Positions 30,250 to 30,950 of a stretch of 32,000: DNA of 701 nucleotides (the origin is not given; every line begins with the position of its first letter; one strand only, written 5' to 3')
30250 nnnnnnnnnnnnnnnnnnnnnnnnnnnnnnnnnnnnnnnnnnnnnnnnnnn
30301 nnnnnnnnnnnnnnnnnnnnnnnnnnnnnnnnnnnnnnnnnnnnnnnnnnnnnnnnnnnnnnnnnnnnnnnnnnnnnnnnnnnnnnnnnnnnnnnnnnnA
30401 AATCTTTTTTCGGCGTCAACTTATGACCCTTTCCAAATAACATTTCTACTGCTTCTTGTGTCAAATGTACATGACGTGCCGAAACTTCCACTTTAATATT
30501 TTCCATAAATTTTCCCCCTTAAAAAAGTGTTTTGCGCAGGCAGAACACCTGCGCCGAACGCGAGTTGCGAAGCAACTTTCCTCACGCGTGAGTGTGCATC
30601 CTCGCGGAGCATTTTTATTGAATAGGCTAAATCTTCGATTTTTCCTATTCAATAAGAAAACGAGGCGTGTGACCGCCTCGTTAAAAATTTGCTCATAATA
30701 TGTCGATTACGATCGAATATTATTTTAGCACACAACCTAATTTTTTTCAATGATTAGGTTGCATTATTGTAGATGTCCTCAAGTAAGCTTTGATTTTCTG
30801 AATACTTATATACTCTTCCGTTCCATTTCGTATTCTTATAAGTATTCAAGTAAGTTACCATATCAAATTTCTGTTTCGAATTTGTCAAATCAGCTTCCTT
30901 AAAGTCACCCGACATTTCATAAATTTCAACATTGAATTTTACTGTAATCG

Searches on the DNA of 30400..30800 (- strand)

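Call 4: search_rna_families(source=window, start=30400, end=30800, threshold=evalue, max_evalue=10, show_alignments=3)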
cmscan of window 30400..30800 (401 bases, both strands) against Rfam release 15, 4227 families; matches with E-value up to 10: 8.
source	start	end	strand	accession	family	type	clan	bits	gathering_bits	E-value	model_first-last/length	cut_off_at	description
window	30606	30663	-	RF03735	mir-1502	Gene; miRNA;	-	17.6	66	4.3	1-59/59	no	mir-1502 microRNA precursor family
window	30686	30789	-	RF00142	snoZ118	Gene; snRNA; snoRNA; CD-box;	-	16.5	48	3.7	1-108/108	no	Small nucleolar RNA Z118/Z121/Z120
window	30612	30658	+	RF03735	mir-1502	Gene; miRNA;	-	16.2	66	9.8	6-53/59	no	mir-1502 microRNA precursor family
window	30609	30705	-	RF01797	fstAT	Gene; antitoxin;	-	16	72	3.8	1-94/94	no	Fst antitoxin sRNA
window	30662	30764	-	RF00007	U12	Gene; snRNA; splicing;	CL00006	15.2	53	0.98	1-151/151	no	U12 minor spliceosomal RNA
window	30614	30656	+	RF04149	MIR447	Gene; miRNA;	-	14.9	200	1.1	1-236/236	no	MIR447 microRNA precursor family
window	30666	30742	+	RF02788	snoTBR6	Gene; snRNA; snoRNA; CD-box;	-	14.7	37.6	6.2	1-83/83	no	Small nucleolar RNA TBR6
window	30521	30567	+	RF04235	mir-242_2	Gene; miRNA;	-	12.8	56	7.1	1-81/81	no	mir-242_2 microRNA precursor family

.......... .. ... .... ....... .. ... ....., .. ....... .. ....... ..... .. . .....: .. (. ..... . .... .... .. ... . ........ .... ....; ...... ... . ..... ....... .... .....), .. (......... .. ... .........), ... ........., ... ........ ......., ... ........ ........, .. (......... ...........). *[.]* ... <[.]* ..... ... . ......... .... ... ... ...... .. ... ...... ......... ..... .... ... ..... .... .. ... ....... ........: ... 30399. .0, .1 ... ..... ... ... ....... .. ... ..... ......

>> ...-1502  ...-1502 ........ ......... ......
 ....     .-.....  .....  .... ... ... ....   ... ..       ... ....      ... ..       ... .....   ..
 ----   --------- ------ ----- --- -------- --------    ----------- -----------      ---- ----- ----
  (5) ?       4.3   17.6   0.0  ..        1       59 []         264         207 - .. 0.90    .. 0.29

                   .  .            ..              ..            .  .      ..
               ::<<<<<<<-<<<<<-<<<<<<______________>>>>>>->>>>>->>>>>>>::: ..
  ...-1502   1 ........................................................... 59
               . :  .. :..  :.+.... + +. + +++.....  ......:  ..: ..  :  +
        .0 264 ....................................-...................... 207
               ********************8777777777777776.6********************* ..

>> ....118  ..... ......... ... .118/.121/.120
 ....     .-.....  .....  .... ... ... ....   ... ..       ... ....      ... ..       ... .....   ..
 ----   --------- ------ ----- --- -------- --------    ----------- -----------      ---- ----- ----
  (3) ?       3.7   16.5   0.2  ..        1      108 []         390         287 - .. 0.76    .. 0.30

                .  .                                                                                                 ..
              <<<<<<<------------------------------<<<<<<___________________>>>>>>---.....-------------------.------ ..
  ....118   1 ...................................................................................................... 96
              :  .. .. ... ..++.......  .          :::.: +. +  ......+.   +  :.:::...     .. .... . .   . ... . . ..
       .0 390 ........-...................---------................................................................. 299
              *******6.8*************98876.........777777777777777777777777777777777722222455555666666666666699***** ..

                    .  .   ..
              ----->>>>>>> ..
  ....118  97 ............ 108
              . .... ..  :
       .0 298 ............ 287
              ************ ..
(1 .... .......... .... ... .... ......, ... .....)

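Call 37: search_dna_similar(query=window:30515-30665:-, collection=phages, mode=distant, max_evalue=0.1)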
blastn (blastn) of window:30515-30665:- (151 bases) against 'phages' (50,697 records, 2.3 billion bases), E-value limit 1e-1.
Records with a match: 14; places in all: 14; records where one place covers at least 80% of the query: 0.
Best place of each record, by identity: 95-99% 6; 90-95% 2; 80-90% 2; 60-80% 4.
By first word of the organism name: Bacteriophage 14.
By host as written in the record: - 14.
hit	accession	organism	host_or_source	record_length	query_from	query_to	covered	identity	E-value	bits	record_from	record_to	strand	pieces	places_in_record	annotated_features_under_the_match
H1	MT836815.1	Bacteriophage sp.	human fecal samples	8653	1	76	50%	75.0%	6e-6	55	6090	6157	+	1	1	record has no annotation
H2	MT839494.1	Bacteriophage sp.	human fecal samples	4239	7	76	46%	77.1%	7e-5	53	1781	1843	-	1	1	record has no annotation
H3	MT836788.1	Bacteriophage sp.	human fecal samples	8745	6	76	47%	74.6%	1e-2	46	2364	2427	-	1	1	record has no annotation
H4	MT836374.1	Bacteriophage sp.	human fecal samples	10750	7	76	46%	75.7%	9e-4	48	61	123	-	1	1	record has no annotation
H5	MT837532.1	Bacteriophage sp.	human fecal samples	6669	40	76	25%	89.2%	3e-4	50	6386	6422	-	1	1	record has no annotation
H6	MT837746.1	Bacteriophage sp.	human fecal samples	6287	40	76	25%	86.8%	4e-2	44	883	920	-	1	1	record has no annotation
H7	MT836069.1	Bacteriophage sp.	human fecal samples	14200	40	70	21%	90.3%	4e-2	44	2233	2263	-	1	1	record has no annotation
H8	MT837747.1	Bacteriophage sp.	human fecal samples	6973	48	76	19%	93.1%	1e-2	45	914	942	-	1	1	record has no annotation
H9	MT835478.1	Bacteriophage sp.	human fecal samples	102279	49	75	18%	96.3%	1e-2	46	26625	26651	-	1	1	record has no annotation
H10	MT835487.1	Bacteriophage sp.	human fecal samples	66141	50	75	17%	96.2%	4e-2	44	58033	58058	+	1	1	record has no annotation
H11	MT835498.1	Bacteriophage sp.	human fecal samples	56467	50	75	17%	96.2%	4e-2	44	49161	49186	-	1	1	record has no annotation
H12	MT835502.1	Bacteriophage sp.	human fecal samples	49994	50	75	17%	96.2%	4e-2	44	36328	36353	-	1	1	record has no annotation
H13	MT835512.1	Bacteriophage sp.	human fecal samples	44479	50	75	17%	96.2%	4e-2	44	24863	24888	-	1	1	record has no annotation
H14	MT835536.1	Bacteriophage sp.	human fecal samples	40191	50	75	17%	96.2%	4e-2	44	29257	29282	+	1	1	record has no annotation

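Call 38: search_dna_similar(query=window:30515-30665:-, collection=plasmids, mode=distant, max_evalue=0.1)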
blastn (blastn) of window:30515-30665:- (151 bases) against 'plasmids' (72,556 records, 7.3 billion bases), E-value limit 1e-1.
Records with a match: 2; places in all: 2; records where one place covers at least 80% of the query: 0.
Best place of each record, by identity: 60-80% 2.
By first word of the organism name: Clostridium 1; Roseburia 1.
By predicted mobility (MOB-suite, as given by PLSDB): non-mobilizable 2.
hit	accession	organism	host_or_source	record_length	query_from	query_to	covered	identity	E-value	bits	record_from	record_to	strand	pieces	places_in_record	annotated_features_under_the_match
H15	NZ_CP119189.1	Clostridium perfringens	goat,fecal sample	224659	7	76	46%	77.1%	2e-4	53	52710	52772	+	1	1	none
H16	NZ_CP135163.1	Roseburia sp. 831b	Sus scrofa domesticus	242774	3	72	46%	76.1%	1e-2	46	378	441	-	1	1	none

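Call 40: get_annotated_region(hit=H15, flank=4000)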
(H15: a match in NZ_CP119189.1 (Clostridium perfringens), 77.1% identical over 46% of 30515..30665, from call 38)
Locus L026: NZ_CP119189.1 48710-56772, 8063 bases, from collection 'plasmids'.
description: Clostridium perfringens strain 21-D-5 plasmid p21-D-5b, complete sequence
organism: Clostridium perfringens (NCBI taxid 1502)
taxonomy: Bacteria; Bacillota; Clostridia; Eubacteriales; Clostridiaceae; Clostridium; Clostridium perfringens
host: -; source: goat,fecal sample; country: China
typing (MOB-suite, as given by PLSDB): non-mobilizable; replicon Inc18
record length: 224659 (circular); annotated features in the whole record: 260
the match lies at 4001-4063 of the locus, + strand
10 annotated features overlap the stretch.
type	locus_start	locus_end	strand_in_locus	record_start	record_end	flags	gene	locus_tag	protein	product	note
CDS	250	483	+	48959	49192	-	-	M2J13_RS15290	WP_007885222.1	hypothetical protein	-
CDS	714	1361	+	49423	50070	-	-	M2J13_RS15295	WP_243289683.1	hypothetical protein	-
CDS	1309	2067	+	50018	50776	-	-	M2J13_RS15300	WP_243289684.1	hypothetical protein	-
CDS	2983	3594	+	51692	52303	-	-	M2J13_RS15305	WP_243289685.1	folate family ECF transporter S component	-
CDS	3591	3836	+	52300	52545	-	-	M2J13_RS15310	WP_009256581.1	hypothetical protein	-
CDS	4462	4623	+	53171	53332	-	-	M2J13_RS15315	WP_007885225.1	hypothetical protein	-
CDS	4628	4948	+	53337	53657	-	-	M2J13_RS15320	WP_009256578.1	MobC family plasmid mobilization relaxosome protein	-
CDS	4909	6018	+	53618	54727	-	-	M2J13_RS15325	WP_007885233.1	relaxase/mobilization nuclease domain-containing protein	-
CDS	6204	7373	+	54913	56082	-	istA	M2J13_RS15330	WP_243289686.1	IS21 family transposase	-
CDS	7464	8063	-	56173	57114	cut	-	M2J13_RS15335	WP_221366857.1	IS982 family transposase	-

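Call 41: get_annotated_region(hit=H16, flank=4000)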
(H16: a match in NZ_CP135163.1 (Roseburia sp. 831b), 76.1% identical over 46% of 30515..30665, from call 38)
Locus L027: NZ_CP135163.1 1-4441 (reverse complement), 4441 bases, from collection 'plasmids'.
description: Roseburia sp. 831b plasmid p_831b_unnamed1, complete sequence
organism: Roseburia sp. 831b (NCBI taxid 1261635)
taxonomy: Bacteria; Bacillota; Clostridia; Lachnospirales; Lachnospiraceae; Roseburia; Roseburia sp. 831b
host: -; source: Sus scrofa domesticus; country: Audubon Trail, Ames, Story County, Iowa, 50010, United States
typing (MOB-suite, as given by PLSDB): non-mobilizable
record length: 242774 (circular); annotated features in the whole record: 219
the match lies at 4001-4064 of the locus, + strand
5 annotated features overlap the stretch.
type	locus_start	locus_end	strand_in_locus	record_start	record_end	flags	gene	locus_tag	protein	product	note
CDS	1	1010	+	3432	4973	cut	-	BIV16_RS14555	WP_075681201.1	efflux RND transporter periplasmic adaptor subunit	GO:0006810 - transport [Evidence IEA]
CDS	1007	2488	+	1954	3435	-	-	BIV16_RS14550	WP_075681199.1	ABC transporter permease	-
CDS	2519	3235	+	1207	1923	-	-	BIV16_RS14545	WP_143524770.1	hypothetical protein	-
CDS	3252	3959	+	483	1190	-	-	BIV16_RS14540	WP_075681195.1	ABC transporter ATP-binding protein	-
CDS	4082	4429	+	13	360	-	-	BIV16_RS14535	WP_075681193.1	hypothetical protein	-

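Call 46: get_annotated_region(hit=H1, flank=3000)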
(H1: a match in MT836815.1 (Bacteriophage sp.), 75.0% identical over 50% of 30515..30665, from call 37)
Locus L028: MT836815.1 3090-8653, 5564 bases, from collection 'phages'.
description: UNVERIFIED: Bacteriophage sp. clone scaffold_3127 genomic sequence.
organism: Bacteriophage sp. (NCBI taxid 38018)
taxonomy: Viruses
host: -; source: human fecal samples; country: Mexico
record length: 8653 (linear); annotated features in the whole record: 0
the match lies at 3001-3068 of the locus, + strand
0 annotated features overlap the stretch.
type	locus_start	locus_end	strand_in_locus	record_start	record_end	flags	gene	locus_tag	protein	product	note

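Call 47: get_annotated_region(hit=H9, flank=3000)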
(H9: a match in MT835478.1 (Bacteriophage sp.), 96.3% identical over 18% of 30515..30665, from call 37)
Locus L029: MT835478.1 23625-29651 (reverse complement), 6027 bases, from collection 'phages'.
description: UNVERIFIED: Bacteriophage sp. clone scaffold_11 genomic sequence.
organism: Bacteriophage sp. (NCBI taxid 38018)
taxonomy: Viruses
host: -; source: human fecal samples; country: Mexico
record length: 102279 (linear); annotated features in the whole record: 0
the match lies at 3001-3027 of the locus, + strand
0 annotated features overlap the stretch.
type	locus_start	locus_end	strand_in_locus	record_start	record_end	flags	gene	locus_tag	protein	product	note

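Call 48: get_annotated_region(hit=H5, flank=3000)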
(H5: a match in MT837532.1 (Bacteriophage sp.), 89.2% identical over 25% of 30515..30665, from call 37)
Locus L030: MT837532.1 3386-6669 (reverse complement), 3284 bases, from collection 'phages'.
description: UNVERIFIED: Bacteriophage sp. clone scaffold_5046 genomic sequence.
organism: Bacteriophage sp. (NCBI taxid 38018)
taxonomy: Viruses
host: -; source: human fecal samples; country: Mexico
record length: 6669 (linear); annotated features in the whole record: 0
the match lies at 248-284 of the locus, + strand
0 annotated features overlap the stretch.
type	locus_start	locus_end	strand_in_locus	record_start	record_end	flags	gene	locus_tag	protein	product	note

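Call 49: get_annotated_region(hit=H2, flank=3000)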
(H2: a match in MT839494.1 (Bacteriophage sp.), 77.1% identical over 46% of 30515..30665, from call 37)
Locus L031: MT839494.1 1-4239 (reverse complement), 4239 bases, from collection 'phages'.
description: UNVERIFIED: Bacteriophage sp. clone scaffold_10865 genomic sequence.
organism: Bacteriophage sp. (NCBI taxid 38018)
taxonomy: Viruses
host: -; source: human fecal samples; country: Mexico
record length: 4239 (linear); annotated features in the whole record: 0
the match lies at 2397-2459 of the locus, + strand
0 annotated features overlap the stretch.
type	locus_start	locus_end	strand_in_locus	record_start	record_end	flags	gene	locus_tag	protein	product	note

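Call 65: search_rna_families(sources=[L026, L027, L028, L029, L030, L031, L032, L033, L034, L035, L036, L037, L038, L039], threshold=gathering)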
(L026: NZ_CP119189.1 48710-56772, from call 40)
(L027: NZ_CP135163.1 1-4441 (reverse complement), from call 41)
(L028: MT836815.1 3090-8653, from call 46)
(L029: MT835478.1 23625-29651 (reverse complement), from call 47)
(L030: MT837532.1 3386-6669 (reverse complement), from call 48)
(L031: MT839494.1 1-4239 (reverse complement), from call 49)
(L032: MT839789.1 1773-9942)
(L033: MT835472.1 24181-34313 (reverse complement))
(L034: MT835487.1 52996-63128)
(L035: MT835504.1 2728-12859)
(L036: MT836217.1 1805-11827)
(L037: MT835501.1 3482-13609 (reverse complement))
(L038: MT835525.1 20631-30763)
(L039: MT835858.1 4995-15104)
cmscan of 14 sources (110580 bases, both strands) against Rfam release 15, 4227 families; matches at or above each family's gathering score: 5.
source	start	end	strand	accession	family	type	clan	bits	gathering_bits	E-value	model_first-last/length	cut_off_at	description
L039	3408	3573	+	RF01699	Clostridiales-1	Gene; sRNA;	-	110.6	48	5e-24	1-166/166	no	Clostridiales-1 RNA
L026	2821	2922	+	RF01831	THF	Cis-reg; riboswitch;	-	91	36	8.9e-20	1-99/99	no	THF (Tetrahydrofolate) riboswitch aptamer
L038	7372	7536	+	RF01731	TwoAYGGAY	Cis-reg;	CL00106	88.8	43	9.8e-14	1-168/168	no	TwoAYGGAY RNA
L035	3502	3573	+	RF00005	tRNA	Gene; tRNA;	CL00001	57.1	29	2e-09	1-71/71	no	tRNA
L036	8377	8461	-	RF00005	tRNA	Gene; tRNA;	CL00001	49.1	29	3e-07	1-71/71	no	tRNA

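Call 66: search_rna_families(source=L031, start=2350, end=2580, threshold=evalue, max_evalue=10)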
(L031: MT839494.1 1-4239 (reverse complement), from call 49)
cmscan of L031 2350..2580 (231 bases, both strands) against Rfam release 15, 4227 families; matches with E-value up to 10: 7.
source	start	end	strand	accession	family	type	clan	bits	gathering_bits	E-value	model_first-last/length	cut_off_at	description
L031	2475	2522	-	RF02228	sX9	Gene; sRNA;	-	16.9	44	0.54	1-76/76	no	Xanthomonas sRNA sX9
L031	2365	2396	+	RF00756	mir-299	Gene; miRNA;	-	16.5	67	0.71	16-48/63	no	mir-299 microRNA precursor family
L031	2395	2439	-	RF00932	mir-471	Gene; miRNA;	-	15.2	80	1.9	1-66/66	no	mir-471 microRNA precursor family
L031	2360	2403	+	RF03269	mir-5697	Gene; miRNA;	-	13.1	50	8.8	1-59/59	no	mir-5697 microRNA precursor family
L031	2490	2566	-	RF02273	FsrA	Gene;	-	12.8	80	2.3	1-83/83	no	FsrA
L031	2365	2396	-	RF00756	mir-299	Gene; miRNA;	-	12.8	67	8.2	16-48/63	no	mir-299 microRNA precursor family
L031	2466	2486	+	RF02125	JPX_2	Gene; lncRNA;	-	11.2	48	6.7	49-69/69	no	JPX transcript, XIST activator conserved region 2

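Call 77: build_rna_model(alignment_id=A2, structure=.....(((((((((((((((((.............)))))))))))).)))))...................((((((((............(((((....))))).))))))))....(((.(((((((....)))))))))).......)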
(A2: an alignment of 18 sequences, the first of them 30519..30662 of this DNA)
Model R1 built from alignment A2 (18 sequences, 151 columns); structure: as given.
model positions 135; base pairs 40; branch points 2; effective number of sequences 1.61; information 0.59 bits per position. Calibrated on 0.2 Mb of random sequence (short: E-values are rough).
structure used (alignment columns):
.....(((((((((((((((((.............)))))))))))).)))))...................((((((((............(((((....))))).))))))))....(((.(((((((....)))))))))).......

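Call 78: search_with_rna_model(model_id=R1, sources=[window, L003, L004, L007, L010, L015, L016, L018, L019, L024, L026, L027, L028, L029, L030, L031, L032, L033, L034, L035, L036, L037, L038, L039], max_evalue=1, make_alignment=true)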
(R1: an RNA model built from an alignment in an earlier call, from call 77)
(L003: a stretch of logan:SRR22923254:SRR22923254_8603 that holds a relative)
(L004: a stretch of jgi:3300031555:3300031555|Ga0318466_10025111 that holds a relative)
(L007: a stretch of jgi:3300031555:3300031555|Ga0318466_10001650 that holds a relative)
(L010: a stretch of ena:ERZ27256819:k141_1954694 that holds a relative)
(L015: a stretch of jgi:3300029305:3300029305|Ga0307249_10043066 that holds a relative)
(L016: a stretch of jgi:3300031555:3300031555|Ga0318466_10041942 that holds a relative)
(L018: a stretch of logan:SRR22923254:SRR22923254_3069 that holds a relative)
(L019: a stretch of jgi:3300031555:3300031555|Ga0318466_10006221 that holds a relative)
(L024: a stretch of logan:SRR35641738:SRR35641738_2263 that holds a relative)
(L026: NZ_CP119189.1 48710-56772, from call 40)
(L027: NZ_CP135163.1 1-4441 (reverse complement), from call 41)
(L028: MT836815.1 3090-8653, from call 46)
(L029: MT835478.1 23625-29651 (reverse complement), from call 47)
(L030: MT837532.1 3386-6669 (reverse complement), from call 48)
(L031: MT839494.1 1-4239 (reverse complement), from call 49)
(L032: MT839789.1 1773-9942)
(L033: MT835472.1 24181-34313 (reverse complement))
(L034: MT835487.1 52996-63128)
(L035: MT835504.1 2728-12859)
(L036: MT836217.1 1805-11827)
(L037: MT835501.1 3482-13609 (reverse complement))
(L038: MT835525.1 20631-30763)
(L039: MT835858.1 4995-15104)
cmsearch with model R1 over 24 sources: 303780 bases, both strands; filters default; matches with E-value up to 1: 41.
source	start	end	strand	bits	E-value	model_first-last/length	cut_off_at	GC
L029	2966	3097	+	146.1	7.9e-32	1-135/135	no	0.48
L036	5001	5133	+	140.5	1.6e-30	1-135/135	no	0.47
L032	5127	5259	+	140.5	1.6e-30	1-135/135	no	0.5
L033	5001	5133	+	138.3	5.1e-30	1-135/135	no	0.49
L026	2590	2722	+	138.3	5.4e-30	1-135/135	no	0.5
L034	5001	5133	+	138.2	5.6e-30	1-135/135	no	0.47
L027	4005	4136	+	137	1e-29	1-135/135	no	0.45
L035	5000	5132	+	135.1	3e-29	1-135/135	no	0.47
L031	2397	2530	+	133.5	7.1e-29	1-135/135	no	0.51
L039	5001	5132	+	130.7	3.1e-28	1-135/135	no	0.51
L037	5001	5133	+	129.9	5e-28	1-135/135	no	0.49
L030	222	355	+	128.2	1.2e-27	1-135/135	no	0.5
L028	3007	3139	+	128.1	1.3e-27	1-135/135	no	0.48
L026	4001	4134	+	124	1.2e-26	1-135/135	no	0.51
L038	5001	5133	+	121.4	4.7e-26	1-135/135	no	0.47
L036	2841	2911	+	54.1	2.8e-10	1-135/135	no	0.39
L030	2465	2538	-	52.8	5.7e-10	1-135/135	no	0.41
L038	4989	5042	-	40.9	3.5e-07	1-135/135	no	0.26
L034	4980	5042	-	40.1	5.5e-07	1-135/135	no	0.24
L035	4963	5041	-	38.8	1.1e-06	1-135/135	no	0.3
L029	2868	3007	-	38.6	1.2e-06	1-135/135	no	0.36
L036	2830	2882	-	38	1.7e-06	1-135/135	no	0.32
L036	4975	5042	-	37.4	2.3e-06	1-135/135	no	0.35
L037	4980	5042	-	37.4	2.4e-06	1-135/135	no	0.32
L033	4972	5042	-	34.6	1.1e-05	1-135/135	no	0.31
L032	5073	5168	-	33.6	1.8e-05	1-135/135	no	0.44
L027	3976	4046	-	30.8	8.4e-05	1-135/135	no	0.25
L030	179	263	-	30.4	0.0001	1-135/135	no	0.42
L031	2373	2438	-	29.5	0.00017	1-135/135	no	0.35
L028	2974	3047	-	29.1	0.0002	1-135/135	no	0.35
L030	2498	2577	+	28.7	0.00026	1-135/135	no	0.4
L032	4927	5040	-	27.5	0.00048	1-135/135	no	0.44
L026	2570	2631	-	26.3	0.00092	1-135/135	no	0.35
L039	4947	5041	-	24.7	0.0023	1-135/135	no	0.42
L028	1248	1316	+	23.1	0.0053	1-135/135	no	0.36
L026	3994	4042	-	21.5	0.013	1-135/135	no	0.29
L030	329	350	-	13.7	0.85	109-130/135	no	0.45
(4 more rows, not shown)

Alignment A4: 41 matches aligned to the model, 205 columns, each read 5' to 3' on its own strand. Consensus structure (alignment columns), stored with it:
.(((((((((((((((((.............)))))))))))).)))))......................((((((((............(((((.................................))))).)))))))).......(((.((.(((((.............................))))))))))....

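Call 79: search_with_rna_model(model_id=R1, sources=[window, L026, L027, L028, L029, L030, L031, L032, L033, L034, L035, L036, L037, L038, L039], max_evalue=1e-15, make_alignment=true)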
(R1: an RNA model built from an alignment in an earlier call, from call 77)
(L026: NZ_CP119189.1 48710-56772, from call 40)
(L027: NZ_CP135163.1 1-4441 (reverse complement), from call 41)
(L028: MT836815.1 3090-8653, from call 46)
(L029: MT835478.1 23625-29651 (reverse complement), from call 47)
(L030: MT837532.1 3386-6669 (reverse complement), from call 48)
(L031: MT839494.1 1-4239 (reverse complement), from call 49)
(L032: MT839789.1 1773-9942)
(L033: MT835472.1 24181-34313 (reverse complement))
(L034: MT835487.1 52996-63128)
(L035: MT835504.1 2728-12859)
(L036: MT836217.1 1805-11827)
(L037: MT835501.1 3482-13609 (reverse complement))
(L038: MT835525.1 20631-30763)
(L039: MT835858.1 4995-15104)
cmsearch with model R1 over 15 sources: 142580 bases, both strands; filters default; matches with E-value up to 1e-15: 17.
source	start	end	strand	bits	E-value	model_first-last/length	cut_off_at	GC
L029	2966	3097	+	146.1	3.7e-32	1-135/135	no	0.48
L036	5001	5133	+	140.5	7.6e-31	1-135/135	no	0.47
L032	5127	5259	+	140.5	7.6e-31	1-135/135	no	0.5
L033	5001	5133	+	138.3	2.4e-30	1-135/135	no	0.49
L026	2590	2722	+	138.3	2.5e-30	1-135/135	no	0.5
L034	5001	5133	+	138.2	2.6e-30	1-135/135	no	0.47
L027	4005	4136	+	137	4.9e-30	1-135/135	no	0.45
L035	5000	5132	+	135.1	1.4e-29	1-135/135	no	0.47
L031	2397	2530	+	133.5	3.3e-29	1-135/135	no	0.51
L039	5001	5132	+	130.7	1.5e-28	1-135/135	no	0.51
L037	5001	5133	+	129.9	2.4e-28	1-135/135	no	0.49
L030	222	355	+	128.2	5.6e-28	1-135/135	no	0.5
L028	3007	3139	+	128.1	6e-28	1-135/135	no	0.48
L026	4001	4134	+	124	5.5e-27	1-135/135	no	0.51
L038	5001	5133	+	121.4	2.2e-26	1-135/135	no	0.47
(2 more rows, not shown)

Alignment A5: 17 matches aligned to the model, 144 columns, each read 5' to 3' on its own strand. Consensus structure (alignment columns), stored with it:
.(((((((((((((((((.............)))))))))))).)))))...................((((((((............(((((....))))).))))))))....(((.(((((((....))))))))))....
